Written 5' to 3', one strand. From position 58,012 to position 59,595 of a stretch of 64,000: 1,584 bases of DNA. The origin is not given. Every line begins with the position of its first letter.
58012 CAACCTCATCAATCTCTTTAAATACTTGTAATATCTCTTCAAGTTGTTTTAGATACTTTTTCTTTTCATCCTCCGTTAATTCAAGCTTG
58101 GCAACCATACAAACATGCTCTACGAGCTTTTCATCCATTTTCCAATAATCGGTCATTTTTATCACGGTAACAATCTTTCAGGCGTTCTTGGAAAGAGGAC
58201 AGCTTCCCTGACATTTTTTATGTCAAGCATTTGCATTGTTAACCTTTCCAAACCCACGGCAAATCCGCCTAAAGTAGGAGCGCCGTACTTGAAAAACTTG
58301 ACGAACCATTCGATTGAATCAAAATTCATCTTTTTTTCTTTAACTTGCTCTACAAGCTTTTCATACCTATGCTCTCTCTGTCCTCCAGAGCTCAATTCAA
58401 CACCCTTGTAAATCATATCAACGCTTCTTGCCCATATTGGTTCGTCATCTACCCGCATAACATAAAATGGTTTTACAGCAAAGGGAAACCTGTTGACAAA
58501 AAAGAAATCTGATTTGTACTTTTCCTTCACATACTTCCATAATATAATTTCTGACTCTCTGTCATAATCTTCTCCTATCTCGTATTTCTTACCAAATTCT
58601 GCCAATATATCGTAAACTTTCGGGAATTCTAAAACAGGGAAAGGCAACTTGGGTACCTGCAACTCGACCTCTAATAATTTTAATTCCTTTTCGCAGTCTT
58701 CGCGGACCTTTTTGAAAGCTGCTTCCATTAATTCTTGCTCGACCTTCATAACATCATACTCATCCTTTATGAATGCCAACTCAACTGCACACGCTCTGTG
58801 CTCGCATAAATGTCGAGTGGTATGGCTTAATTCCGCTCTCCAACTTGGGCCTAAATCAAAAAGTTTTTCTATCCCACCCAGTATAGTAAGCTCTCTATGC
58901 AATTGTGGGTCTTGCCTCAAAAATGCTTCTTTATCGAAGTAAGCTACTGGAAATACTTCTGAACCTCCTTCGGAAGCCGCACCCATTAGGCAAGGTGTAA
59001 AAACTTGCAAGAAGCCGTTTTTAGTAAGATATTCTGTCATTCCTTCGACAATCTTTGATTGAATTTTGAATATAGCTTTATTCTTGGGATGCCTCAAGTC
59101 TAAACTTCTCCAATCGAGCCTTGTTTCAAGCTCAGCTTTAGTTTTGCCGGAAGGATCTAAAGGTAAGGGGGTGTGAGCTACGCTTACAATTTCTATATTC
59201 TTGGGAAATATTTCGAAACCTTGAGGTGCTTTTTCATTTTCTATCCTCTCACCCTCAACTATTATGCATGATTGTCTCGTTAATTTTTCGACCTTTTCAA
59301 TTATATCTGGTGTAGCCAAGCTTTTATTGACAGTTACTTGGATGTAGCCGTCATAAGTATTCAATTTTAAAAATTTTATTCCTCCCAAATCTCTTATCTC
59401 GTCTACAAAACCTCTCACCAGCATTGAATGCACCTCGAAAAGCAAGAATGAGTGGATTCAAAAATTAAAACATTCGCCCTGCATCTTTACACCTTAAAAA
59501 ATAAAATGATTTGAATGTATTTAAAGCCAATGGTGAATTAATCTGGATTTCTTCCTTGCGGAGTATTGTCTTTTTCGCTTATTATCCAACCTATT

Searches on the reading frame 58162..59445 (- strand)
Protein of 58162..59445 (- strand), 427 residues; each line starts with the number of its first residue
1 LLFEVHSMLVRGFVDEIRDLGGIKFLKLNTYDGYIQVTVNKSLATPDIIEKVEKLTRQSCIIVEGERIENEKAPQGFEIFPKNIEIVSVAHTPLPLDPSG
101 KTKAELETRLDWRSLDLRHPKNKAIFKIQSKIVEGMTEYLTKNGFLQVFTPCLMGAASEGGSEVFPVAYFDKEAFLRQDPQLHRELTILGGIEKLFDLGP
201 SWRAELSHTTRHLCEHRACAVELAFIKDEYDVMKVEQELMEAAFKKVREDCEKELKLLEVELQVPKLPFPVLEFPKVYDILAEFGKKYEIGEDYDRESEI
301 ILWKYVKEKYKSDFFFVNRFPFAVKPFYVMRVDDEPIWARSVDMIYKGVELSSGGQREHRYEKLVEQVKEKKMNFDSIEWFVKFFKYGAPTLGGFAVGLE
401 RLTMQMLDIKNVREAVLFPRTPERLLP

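Call 53: search_protein_families(library=pfam, proteins=[window:58162-59445:-], max_evalue=0.001)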
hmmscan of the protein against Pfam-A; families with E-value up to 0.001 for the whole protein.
window:58162-59445:- (427 aa): 2 families
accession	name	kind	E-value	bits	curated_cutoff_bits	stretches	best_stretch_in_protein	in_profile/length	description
PF00152.25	tRNA-synt_2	-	1.4e-74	251.4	25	1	106-421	2-307/308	tRNA synthetases class II (D, K and N)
PF01336.31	tRNA_anti-codon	-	2.4e-08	34.3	27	1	10-87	3-75/75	OB-fold nucleic acid binding domain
